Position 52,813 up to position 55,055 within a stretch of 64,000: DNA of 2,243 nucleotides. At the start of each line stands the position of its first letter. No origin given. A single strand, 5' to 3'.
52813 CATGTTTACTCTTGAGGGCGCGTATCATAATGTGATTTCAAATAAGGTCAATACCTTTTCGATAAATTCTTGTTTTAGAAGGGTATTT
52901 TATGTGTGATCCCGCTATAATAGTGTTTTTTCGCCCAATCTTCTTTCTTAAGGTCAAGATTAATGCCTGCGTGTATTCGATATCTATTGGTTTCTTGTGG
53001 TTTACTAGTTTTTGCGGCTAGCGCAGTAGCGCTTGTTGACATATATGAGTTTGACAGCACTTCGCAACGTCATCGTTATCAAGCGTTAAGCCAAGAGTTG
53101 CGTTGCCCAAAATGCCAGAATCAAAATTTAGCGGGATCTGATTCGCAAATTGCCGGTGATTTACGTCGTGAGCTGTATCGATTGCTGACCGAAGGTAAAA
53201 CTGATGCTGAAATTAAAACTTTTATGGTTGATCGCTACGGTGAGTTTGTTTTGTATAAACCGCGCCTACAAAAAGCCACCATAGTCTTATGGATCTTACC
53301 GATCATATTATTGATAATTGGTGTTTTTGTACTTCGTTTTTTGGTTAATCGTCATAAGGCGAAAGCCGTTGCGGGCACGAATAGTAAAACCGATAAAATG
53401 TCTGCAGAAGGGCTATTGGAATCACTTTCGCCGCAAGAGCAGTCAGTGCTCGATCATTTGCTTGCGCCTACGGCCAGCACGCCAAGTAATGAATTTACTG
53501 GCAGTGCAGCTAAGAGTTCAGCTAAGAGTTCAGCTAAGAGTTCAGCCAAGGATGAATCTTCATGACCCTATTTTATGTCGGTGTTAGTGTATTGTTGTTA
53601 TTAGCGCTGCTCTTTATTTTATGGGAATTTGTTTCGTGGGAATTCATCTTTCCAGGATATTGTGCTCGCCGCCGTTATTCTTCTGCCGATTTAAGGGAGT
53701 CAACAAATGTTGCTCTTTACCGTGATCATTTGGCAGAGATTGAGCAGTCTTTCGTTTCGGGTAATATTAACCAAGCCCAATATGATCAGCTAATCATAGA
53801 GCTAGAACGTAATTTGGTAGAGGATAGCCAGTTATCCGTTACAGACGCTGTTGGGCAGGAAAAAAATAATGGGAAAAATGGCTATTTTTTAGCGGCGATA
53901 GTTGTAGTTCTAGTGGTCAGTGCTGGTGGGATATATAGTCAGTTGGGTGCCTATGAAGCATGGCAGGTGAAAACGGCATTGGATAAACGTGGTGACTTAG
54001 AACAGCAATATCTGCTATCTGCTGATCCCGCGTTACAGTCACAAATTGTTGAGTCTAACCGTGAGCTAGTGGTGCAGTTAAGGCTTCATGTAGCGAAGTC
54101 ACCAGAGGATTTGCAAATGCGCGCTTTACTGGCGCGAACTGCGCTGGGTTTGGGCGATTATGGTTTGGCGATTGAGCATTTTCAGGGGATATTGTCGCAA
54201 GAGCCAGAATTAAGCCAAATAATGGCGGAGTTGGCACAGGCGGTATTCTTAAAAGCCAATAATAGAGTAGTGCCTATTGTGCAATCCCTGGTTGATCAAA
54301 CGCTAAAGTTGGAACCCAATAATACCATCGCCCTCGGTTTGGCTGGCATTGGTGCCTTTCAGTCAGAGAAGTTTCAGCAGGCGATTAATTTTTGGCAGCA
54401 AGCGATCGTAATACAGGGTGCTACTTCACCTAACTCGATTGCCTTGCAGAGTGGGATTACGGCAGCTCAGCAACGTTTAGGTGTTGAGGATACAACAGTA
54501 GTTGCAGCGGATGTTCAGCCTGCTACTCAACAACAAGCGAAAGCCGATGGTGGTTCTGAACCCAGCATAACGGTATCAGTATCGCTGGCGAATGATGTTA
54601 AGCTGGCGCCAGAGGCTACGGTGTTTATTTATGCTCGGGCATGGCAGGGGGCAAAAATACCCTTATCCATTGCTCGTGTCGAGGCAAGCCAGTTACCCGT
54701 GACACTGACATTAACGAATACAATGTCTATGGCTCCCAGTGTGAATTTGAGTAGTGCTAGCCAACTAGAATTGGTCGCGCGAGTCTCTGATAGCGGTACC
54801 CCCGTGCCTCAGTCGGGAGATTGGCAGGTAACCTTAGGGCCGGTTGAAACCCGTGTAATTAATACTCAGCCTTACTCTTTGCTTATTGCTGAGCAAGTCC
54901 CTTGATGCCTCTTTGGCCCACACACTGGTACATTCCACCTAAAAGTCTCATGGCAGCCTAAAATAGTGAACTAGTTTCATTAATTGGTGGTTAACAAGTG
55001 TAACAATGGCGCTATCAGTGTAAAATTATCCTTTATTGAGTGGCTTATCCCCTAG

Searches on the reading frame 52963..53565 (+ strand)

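Call 11: search_protein_families(library=pfam, proteins=[window:52963-53565:+], max_evalue=0.001)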
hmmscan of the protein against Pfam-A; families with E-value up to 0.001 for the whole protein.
window:52963-53565:+ (200 aa): 1 family
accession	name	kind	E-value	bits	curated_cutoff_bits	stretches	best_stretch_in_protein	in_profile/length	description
PF03918.19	CcmH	-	1.1e-47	161.3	25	1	14-163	4-139/143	Cytochrome C biogenesis protein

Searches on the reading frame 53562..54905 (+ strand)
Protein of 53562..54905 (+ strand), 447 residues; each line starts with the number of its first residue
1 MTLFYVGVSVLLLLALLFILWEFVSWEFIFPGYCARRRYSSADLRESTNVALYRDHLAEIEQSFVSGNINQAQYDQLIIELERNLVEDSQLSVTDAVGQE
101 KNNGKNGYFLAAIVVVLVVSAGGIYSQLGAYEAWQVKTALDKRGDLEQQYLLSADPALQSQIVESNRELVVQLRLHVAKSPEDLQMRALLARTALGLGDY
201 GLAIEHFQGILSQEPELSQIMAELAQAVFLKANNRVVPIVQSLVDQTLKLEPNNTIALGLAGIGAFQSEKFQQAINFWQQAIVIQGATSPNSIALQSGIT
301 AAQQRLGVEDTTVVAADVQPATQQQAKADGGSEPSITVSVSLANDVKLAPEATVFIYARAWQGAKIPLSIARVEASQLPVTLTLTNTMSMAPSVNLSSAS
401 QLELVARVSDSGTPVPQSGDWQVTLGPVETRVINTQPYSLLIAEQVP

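Call 11: search_protein_families(library=pfam, proteins=[window:53562-54905:+], max_evalue=0.001)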
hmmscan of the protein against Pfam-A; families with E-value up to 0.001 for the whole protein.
window:53562-54905:+ (447 aa): 4 families
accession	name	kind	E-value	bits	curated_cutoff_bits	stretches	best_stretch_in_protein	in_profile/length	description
PF23892.1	Ig_CycH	-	1.2e-29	102.6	27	1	336-442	1-107/108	Cytochrome c-type biogenesis protein H Ig-like domain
PF23914.1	TPR_CcmH_CycH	-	6.4e-15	55.8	42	1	137-284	6-150/158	Cytochrome c-type biogenesis protein H TPR domain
PF24575.1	TPR_Slam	-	7.9e-05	23.5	35.2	1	155-234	16-97/104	Surface lipoprotein assembly modifier, N-terminal TPR repeats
PF07719.23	TPR_2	-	0.00011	22.5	27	0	190-216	7-33/34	Tetratricopeptide repeat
